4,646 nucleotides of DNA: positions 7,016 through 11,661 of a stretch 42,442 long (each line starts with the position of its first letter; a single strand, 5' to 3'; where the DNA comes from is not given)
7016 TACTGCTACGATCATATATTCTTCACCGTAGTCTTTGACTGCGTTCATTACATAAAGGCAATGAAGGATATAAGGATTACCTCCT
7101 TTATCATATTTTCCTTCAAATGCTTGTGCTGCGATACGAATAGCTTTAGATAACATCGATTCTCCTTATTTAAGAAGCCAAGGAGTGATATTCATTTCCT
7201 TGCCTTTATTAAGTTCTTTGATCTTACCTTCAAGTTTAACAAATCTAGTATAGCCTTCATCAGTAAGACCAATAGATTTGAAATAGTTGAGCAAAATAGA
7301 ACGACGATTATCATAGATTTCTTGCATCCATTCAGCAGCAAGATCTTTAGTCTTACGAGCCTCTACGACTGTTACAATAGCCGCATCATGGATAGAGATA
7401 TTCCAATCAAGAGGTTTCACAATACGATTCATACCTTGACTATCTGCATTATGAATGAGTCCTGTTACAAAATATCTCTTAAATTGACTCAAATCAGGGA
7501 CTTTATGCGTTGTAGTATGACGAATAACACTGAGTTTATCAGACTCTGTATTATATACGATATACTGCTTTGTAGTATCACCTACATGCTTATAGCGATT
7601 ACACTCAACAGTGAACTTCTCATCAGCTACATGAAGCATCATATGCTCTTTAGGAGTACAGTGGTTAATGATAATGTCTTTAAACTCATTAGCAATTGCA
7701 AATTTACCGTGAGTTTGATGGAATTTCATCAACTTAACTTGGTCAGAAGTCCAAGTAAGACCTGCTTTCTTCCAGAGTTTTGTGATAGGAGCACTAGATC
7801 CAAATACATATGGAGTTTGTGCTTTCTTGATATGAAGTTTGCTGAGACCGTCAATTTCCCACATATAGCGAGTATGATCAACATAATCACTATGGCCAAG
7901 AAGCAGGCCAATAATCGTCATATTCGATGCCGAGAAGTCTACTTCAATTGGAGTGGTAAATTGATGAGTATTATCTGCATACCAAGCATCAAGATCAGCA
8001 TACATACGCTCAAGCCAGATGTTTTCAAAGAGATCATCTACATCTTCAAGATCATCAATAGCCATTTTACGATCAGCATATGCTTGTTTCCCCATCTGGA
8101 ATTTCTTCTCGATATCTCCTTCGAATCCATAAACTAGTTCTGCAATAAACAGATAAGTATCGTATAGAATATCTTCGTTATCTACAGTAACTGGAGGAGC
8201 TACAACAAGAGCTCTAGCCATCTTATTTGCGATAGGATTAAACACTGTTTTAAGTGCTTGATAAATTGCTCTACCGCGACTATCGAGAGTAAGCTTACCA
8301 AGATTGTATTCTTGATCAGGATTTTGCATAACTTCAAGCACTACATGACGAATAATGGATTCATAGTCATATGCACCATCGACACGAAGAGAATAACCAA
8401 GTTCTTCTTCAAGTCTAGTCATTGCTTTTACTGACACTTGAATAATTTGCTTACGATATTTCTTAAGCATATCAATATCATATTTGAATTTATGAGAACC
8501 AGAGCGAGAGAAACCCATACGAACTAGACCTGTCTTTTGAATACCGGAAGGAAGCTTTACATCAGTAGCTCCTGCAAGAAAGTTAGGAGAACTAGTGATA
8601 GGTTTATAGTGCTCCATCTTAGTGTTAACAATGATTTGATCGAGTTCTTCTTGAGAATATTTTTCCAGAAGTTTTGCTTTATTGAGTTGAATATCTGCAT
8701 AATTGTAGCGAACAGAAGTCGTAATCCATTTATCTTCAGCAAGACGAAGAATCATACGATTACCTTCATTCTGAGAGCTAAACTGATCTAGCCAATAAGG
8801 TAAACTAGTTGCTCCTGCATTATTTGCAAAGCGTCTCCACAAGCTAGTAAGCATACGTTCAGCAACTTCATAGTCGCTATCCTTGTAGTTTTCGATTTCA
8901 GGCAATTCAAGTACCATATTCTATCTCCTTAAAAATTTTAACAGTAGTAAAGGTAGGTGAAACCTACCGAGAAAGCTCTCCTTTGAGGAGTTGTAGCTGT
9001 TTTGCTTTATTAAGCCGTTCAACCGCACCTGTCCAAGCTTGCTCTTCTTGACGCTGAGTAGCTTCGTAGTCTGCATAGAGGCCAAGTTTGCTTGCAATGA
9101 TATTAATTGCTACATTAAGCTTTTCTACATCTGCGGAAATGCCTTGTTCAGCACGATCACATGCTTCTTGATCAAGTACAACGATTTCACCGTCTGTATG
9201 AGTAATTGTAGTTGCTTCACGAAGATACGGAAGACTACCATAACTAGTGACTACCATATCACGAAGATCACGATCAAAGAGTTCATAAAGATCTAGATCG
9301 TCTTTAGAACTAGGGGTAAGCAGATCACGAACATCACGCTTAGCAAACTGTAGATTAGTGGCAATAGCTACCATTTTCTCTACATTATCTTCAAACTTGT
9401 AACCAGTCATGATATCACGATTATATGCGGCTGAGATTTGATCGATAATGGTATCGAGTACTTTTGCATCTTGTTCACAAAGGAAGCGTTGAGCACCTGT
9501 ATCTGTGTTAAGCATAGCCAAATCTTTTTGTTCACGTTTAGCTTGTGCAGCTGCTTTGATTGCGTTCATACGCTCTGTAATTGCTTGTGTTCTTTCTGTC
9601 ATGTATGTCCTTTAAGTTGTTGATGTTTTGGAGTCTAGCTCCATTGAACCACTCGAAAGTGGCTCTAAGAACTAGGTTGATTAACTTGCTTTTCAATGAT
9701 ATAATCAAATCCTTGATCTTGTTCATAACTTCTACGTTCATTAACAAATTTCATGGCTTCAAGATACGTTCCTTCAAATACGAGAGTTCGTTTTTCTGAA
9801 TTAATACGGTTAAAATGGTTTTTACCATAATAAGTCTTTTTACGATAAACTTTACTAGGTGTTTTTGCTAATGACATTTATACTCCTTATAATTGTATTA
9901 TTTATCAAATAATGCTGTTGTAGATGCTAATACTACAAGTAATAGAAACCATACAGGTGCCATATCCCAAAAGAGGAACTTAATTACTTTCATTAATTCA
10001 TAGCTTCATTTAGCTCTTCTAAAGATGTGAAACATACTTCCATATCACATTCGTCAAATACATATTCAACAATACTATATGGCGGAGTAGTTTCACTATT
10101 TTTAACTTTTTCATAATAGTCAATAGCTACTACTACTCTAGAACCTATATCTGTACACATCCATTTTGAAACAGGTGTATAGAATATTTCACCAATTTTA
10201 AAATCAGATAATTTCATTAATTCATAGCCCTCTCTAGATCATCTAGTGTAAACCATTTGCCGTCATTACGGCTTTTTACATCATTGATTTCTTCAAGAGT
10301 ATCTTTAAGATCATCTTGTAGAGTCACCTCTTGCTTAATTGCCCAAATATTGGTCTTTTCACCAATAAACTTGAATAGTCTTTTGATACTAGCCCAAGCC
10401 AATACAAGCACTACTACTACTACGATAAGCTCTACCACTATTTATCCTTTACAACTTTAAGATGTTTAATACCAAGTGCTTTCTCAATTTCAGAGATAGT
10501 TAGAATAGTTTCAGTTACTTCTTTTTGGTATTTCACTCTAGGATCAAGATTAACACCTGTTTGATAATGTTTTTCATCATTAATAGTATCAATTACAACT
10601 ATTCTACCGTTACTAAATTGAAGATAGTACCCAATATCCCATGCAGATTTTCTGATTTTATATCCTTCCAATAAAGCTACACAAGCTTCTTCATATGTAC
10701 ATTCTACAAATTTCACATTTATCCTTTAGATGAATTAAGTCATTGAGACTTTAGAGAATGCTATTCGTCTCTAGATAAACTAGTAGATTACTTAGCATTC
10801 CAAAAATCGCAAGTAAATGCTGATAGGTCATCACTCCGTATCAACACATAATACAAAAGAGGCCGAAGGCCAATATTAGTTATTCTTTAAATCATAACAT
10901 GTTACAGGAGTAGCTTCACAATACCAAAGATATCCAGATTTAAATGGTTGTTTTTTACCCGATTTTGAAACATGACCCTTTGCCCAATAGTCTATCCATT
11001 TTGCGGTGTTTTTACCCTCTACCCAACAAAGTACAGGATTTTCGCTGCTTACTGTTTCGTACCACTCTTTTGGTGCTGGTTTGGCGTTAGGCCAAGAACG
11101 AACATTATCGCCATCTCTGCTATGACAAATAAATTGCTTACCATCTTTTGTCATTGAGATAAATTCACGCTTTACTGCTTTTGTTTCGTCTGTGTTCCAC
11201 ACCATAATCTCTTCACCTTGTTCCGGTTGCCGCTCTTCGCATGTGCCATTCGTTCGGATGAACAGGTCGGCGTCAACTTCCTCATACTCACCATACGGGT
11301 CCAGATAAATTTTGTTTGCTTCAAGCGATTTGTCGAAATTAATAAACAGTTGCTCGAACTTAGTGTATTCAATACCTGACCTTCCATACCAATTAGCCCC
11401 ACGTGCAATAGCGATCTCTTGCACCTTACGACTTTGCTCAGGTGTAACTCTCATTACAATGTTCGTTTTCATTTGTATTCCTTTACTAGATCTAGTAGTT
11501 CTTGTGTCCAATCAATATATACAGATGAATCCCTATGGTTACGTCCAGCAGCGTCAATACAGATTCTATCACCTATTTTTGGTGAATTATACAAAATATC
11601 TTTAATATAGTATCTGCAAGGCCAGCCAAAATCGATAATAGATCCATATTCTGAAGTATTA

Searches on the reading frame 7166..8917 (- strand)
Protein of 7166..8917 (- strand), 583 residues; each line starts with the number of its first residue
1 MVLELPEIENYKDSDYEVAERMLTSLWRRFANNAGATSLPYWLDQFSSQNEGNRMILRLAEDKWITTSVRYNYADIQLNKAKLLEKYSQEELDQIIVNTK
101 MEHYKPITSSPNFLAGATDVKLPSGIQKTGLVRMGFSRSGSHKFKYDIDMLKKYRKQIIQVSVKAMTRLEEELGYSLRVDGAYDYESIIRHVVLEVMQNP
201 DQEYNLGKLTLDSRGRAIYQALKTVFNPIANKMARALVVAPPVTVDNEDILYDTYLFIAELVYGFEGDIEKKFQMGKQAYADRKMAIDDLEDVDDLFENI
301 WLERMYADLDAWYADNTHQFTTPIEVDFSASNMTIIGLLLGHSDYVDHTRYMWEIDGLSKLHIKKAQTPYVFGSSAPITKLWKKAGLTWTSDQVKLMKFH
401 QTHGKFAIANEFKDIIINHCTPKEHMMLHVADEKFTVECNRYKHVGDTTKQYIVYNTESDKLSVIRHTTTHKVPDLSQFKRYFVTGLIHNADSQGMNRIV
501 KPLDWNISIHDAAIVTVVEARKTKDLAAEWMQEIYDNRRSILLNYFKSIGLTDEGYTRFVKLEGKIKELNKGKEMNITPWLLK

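Call 8: search_protein_families(library=pfam, proteins=[window:7166-8917:-], max_evalue=0.01)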
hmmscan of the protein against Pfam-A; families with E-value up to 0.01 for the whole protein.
window:7166-8917:- (583 aa): 0 families

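Call 9: search_protein_families(library=phrogs, proteins=[window:7166-8917:-], max_evalue=0.01)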
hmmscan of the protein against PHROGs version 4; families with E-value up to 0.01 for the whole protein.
window:7166-8917:- (583 aa): 3 families
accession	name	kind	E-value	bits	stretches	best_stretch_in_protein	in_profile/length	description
phrog_22493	-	unknown function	5.3e-48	164.8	2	313-488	93-275/276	-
phrog_27203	-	unknown function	1.1e-21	78.4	1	19-239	28-243/247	-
phrog_22720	-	unknown function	2.4e-11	44.9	1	489-572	11-98/107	-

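Call 12: search_solved_structures(query=window:7166-8917:-, max_evalue=1)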
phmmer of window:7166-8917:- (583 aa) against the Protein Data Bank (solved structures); distinct sequences matched with E-value up to 1: 4.
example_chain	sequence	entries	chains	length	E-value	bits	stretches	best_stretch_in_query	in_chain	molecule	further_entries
6d7k_B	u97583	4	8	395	0.21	13.2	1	171-305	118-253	Methane monooxygenase hydroxylase, MmoY | Methane monooxygenase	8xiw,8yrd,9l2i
7m8q_B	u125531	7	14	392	0.56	11.8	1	171-305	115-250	Methane monooxygenase beta chain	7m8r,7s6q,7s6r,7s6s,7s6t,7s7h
1mhy_B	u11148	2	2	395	0.57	11.8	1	171-305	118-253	METHANE MONOOXYGENASE HYDROXYLASE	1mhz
6vk4_B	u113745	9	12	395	0.57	11.8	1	171-305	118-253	Methane monooxygenase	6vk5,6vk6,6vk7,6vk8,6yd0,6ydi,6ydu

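Call 17: find_homologous_proteins(query=window:7166-8917:-)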
Query window:7166-8917:- (583 aa): 107 proteins with E <= 0.001 among 6774 candidates.
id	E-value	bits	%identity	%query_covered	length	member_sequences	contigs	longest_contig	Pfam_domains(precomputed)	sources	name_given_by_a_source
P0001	0.0e+0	1267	94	100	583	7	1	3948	-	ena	-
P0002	3.1e-226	770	77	74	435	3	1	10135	-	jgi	-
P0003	8.2e-219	746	58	100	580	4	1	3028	-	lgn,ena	-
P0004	2.0e-215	735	57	100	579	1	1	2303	-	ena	-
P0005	9.1e-214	729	58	100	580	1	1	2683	-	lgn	-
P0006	1.1e-213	729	56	100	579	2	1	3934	-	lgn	-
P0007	9.0e-213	726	56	100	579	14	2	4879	-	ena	-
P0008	1.3e-212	725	56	100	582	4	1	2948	-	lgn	-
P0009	9.9e-211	719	56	99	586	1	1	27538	-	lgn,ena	-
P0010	5.1e-210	717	57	100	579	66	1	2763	-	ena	-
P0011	8.6e-210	716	55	100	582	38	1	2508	-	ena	-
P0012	2.3e-209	715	57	100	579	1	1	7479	-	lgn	-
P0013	1.5e-207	709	56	100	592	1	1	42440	-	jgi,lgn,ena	-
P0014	2.1e-205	702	55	99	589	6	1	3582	-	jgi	-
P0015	3.3e-204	698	56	100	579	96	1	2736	-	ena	-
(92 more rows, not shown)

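Call 18: find_encoding_contigs(protein=window:7166-8917:-, flank=10000, max_places=4)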
Protein window:7166-8917:- (583 aa): no gene with exactly this product is on record in the collection.

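Call 19: find_encoding_contigs(protein=P0013, flank=10000, max_places=3)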
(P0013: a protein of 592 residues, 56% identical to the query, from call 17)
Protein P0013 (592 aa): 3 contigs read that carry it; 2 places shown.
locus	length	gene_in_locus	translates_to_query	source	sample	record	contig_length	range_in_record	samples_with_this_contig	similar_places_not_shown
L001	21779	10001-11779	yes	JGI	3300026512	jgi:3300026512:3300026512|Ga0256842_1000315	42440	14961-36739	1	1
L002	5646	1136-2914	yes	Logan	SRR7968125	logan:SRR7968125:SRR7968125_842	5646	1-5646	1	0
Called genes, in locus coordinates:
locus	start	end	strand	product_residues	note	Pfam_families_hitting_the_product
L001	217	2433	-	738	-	PF13638:PIN_4, PF13604:AAA_30 (faint), PF02562:PhoH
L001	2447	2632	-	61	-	-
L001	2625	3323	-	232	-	PF00574:CLP_protease, PF25145:NfeD1b_N (weak)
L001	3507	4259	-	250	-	-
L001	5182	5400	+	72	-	-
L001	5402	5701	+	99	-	-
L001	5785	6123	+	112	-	-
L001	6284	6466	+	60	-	-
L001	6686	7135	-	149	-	-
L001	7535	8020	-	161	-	-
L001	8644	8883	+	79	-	-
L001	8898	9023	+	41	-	-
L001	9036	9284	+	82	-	-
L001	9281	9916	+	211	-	-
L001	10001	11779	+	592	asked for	-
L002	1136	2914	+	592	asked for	-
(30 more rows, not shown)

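Call 20: find_encoding_contigs(protein=P0002, flank=10000, max_places=3)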
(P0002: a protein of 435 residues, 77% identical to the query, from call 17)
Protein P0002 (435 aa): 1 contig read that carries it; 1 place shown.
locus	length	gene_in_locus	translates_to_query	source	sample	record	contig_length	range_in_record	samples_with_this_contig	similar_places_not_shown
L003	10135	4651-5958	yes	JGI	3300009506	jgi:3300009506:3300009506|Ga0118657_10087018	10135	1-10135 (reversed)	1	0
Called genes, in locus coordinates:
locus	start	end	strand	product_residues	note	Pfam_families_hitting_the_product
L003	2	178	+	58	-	?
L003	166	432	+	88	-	-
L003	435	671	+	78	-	-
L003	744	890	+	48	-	-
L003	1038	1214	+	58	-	-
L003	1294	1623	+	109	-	-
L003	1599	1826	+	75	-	-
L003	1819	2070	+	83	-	-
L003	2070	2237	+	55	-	-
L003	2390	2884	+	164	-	-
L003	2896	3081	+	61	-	-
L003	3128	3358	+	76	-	-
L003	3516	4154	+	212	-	-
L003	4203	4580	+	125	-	-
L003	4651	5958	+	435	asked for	-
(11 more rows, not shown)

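Call 24: search_solved_structures(query=A1, max_evalue=10, show_alignments=2)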
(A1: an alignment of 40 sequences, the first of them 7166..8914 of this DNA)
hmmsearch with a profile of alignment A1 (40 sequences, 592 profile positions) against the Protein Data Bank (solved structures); distinct sequences matched with E-value up to 10: 4.
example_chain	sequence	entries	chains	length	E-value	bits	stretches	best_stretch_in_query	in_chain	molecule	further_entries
6dt7_B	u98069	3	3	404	0.015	16.8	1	323-391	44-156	RNAP2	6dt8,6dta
2qzx_A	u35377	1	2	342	0.42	12.1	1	131-227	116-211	Candidapepsin-5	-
5fj8_G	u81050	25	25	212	1.6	10.2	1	486-524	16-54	DNA-DIRECTED RNA POLYMERASE III SUBUNIT RPC8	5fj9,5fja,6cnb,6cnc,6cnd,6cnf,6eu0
2ckz_B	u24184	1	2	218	1.6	10.1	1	486-524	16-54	DNA-DIRECTED RNA POLYMERASE III 25 KD POLYPEPTIDE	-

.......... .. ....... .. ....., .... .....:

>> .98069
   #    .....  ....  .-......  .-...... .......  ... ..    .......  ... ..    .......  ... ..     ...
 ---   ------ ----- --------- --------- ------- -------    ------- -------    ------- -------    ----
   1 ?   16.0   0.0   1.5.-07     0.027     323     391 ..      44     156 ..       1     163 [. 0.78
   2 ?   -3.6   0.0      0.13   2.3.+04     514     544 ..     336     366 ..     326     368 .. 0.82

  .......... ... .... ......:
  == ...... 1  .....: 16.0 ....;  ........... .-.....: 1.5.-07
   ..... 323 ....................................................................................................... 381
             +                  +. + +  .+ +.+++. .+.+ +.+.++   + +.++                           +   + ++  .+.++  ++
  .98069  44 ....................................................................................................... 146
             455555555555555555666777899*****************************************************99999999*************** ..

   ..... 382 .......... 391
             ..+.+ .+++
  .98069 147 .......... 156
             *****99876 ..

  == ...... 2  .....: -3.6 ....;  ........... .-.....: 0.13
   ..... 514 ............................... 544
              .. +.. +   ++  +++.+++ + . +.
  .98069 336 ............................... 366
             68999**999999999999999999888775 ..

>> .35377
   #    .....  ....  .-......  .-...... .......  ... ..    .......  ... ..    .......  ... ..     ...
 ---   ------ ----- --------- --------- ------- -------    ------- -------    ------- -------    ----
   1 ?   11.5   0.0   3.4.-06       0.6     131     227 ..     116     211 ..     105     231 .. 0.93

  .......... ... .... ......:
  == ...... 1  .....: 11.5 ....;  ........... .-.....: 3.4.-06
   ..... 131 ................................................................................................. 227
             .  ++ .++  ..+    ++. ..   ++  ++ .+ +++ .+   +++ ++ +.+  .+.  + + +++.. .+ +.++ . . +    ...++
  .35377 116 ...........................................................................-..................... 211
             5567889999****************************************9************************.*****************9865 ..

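Call 25: find_related_loci(query=A1, collection=viral_contigs, flank=10000)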
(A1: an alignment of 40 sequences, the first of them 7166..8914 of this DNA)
Query A1 (582 aa) in viral_contigs; peptide patterns used: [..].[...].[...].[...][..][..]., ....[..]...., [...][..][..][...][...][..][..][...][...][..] (x = any residue, [..] = any of these).
106 stretches matched a pattern; 47 encode a relative of the query (tblastn E <= 1e-3); 47 distinct loci.
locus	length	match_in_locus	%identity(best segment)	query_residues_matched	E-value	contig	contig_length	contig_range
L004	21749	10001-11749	53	2-582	0e+0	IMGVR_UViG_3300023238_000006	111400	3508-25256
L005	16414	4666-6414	53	2-582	0e+0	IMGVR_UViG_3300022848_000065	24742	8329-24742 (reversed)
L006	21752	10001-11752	56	2-582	0e+0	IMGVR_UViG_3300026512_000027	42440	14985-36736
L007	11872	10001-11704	38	16-578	2e-112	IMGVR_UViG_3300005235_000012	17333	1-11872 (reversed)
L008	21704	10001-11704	38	16-578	2e-112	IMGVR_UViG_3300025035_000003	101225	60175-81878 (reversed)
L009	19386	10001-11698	37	1-572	6e-106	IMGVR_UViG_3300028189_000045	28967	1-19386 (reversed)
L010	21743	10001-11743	36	15-568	3e-103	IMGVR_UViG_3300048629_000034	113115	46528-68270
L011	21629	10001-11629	37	35-578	7e-101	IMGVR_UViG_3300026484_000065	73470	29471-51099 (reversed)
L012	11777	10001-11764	38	16-568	1e-112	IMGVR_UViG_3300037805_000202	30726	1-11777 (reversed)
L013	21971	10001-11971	29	13-569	3e-84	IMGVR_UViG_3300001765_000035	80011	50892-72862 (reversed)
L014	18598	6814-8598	30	4-582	9e-81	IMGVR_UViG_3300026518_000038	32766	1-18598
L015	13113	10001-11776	31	18-582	1e-89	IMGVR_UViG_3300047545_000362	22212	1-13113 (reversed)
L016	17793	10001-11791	31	4-582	8e-79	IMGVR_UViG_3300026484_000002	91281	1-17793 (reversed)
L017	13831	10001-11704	32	4-550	1e-78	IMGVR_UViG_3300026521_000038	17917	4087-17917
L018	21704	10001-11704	38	16-578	2e-112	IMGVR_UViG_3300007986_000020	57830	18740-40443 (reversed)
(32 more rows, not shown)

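Call 59: predict_structure(alignment_id=A1)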
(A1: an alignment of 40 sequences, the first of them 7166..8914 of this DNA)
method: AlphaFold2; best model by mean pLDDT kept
length: 582 residues; sequences in the alignment: 40
mean_pLDDT: 93.2   pTM: 0.86
mean pLDDT of the five models: 93.2, 92.6, 92.2, 91.1, 90.7
residues with pLDDT >= 90: 477; 70-90: 104; 50-70: 1; < 50: 0
segments of 3 or more residues with pLDDT < 50: none
pLDDT, mean of each block of 10 residues (from residue 1): 85 95 93 91 94 94 92 92 91 91 87 90 95 94 96 92 85 84 88 94 94 92 91 96 91 97 95 98 86 89 98 96 91 97 93 93 94 93 94 97 96 98 97 95 87 92 88 94 96 95 93 96 97 97 98 98 96 93 90
secondary structure, 60 per line:
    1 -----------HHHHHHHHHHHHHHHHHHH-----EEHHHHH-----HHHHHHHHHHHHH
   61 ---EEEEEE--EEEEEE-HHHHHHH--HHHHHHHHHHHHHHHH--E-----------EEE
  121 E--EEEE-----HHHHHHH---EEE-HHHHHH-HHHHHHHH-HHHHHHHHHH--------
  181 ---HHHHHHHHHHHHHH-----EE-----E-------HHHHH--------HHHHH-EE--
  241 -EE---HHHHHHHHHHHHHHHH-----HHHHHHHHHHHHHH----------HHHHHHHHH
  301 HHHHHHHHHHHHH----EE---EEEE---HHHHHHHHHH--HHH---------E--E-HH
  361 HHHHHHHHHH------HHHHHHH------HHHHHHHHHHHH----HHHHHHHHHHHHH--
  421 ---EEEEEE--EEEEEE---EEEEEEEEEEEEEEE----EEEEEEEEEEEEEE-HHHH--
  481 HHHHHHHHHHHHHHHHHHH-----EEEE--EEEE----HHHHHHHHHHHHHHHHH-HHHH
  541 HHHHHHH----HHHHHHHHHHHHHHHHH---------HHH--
elements in order: H12-30 H38-42 H48-60 E64-69 E72-77 H79-85 H88-103 E118-121 E124-127 H133-139 E143-145 H147-152 H154-161 H163-172 H184-197 H218-222 H231-235 H247-262 H268-281 H292-313 E323-326 H330-339 H359-370 H377-383 H390-401 H406-418 E424-429 E432-437 E441-455 E460-473 H475-478 H481-499 E505-508 E511-514 H519-535 H537-547 H552-568

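Call 64: search_dna_similar(query=window:7166-8914:-, collection=phages, mode=protein, max_rows=25)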
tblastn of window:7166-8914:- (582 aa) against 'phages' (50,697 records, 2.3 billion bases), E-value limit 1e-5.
Records with a match: 5; places in all: 5; records where one place covers at least 80% of the query: 4.
Best place of each record, by identity: <60% 5.
By first word of the organism name: Alteromonas 5.
By host as written in the record: Alteromonas macleodii str. 'Balearic Sea AD45' 5.
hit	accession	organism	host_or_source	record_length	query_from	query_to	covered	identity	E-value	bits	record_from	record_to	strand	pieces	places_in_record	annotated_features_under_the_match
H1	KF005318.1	Alteromonas phage vB_AmaP_AD45-P3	Alteromonas macleodii str. 'Balearic ...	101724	19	575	93%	33.6%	8e-45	321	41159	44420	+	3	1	hypothetical protein (x5)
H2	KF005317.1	Alteromonas phage vB_AmaP_AD45-P1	Alteromonas macleodii str. 'Balearic ...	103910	19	575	93%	33.6%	8e-45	321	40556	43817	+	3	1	hypothetical protein (x5)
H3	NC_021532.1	Alteromonas phage vB_AmaP_AD45-P1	Alteromonas macleodii str. 'Balearic ...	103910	19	575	93%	33.6%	8e-45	321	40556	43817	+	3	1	hypothetical protein (x4) | GIY-YIG nuclease family protein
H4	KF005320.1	Alteromonas phage vB_AmaP_AD45-P2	Alteromonas macleodii str. 'Balearic ...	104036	19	575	93%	33.6%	8e-45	321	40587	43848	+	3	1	hypothetical protein (x5)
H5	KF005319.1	Alteromonas phage vB_AmaP_AD45-P4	Alteromonas macleodii str. 'Balearic ...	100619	19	487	78%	33.2%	8e-45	265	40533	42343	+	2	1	hypothetical protein (x3)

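Call 65: fold_search(model_id=the predicted structure, library=pdb)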
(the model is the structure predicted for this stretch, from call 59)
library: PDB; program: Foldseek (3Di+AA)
matches with E <= 10: 492; with E <= 0.001: 74
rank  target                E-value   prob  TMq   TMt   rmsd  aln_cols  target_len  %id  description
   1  9gzo_A                3.2e-10  1.00  0.54  0.35  12.7       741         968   11  Cryo-EM structure of the human mitochondrial RNA polymerase transcription initiation complex (POLRMT/TFB2M/DNA/RNA) wi (released 2025-07-30)
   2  8dh0_B                3.8e-10  1.00  0.50  0.37  12.8       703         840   11  T7 RNA polymerase elongation complex with unnatural base dDs (released 2023-02-01)
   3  8dh3_I                6.3e-10  1.00  0.46  0.34  14.0       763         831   11  T7 RNA polymerase elongation complex with unnatural base dPa (released 2023-02-01)
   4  8dh4_M                7.9e-10  1.00  0.51  0.38  13.0       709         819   11  T7 RNA polymerase elongation complex with unnatural base dPa-DsTP pair (released 2023-02-01)
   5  6erp_A                8.3e-10  1.00  0.54  0.34  12.0       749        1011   11  Structure of the human mitochondrial transcription initiation complex at the LSP promoter (released 2017-11-15)
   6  9gzn_A                1.4e-09  1.00  0.54  0.34  13.2       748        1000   12  Cryo-EM structure of the human mitochondrial RNA polymerase transcription initiation complex (POLRMT/TFB2M/DNA/RNA) wi (released 2025-07-30)
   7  8atv_A                1.5e-09  1.00  0.56  0.37  11.0       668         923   12  Cryo-EM structure of yeast mitochondrial RNA polymerase transcription initiation complex with 5-mer RNA, pppGpGpApApA  (released 2023-08-30)
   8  8dh5_B                1.7e-09  1.00  0.52  0.37  12.3       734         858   12  T7 RNA polymerase elongation complex with unnatural base dPa-ATP mismatch (released 2023-02-01)
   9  8dh3_E                1.7e-09  1.00  0.52  0.38  13.0       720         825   12  T7 RNA polymerase elongation complex with unnatural base dPa (released 2023-02-01)
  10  6erq_B                1.8e-09  1.00  0.53  0.34  12.3       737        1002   12  Structure of the human mitochondrial transcription initiation complex at the HSP promoter (released 2017-11-15)
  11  9gzm_A                3.0e-09  1.00  0.52  0.31  13.4       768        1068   12  Cryo-EM structure of the human mitochondrial RNA polymerase transcription initiation complex (POLRMT/TFAM/TFB2M/DNA/RN (released 2025-07-30)
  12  8dh1_B                3.6e-09  1.00  0.51  0.36  13.6       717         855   12  T7 RNA polymerase elongation complex with unnatural base dDs-PaTP pair (released 2023-02-01)
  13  3e2e_A                4.5e-09  1.00  0.58  0.43   9.0       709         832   12  Crystal Structure of an Intermediate Complex of T7 RNAP and 7nt of RNA (released 2008-11-04)
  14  9r95_A                4.7e-09  1.00  0.51  0.31   9.7       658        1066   12  Cryo-EM structure of the human mitochondrial RNA polymerase transcription initiation complex (POLRMT/TFAM/TFB2M/DNA/RN (released 2025-07-30)
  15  8att_A                5.2e-09  1.00  0.55  0.38  14.4       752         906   11  Cryo-EM structure of yeast mitochondrial RNA polymerase transcription initiation complex with 4-mer RNA, pppGpGpUpA (I (released 2023-08-30)
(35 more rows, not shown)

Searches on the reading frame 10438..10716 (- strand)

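Call 72: search_protein_families(library=pfam, proteins=[window:10438-10716:-], max_evalue=0.05)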
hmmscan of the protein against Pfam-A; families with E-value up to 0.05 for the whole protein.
window:10438-10716:- (92 aa): 1 family
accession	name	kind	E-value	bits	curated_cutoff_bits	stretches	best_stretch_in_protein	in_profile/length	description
PF12381.14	Peptidase_C3G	-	0.0061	16.5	22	1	4-79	71-146/231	Tungro spherical virus-type peptidase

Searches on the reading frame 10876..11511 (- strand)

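Call 8: search_protein_families(library=pfam, proteins=[window:10876-11511:-], max_evalue=0.01)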
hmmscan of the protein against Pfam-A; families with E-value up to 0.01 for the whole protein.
window:10876-11511:- (211 aa): 1 family
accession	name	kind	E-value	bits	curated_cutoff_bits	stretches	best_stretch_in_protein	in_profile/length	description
PF04448.17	DUF551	-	0.0021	19.3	22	0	90-140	4-60/68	Protein of unknown function (DUF551)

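Call 9: search_protein_families(library=phrogs, proteins=[window:10876-11511:-], max_evalue=0.01)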
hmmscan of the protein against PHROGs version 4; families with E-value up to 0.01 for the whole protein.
window:10876-11511:- (211 aa): 0 families
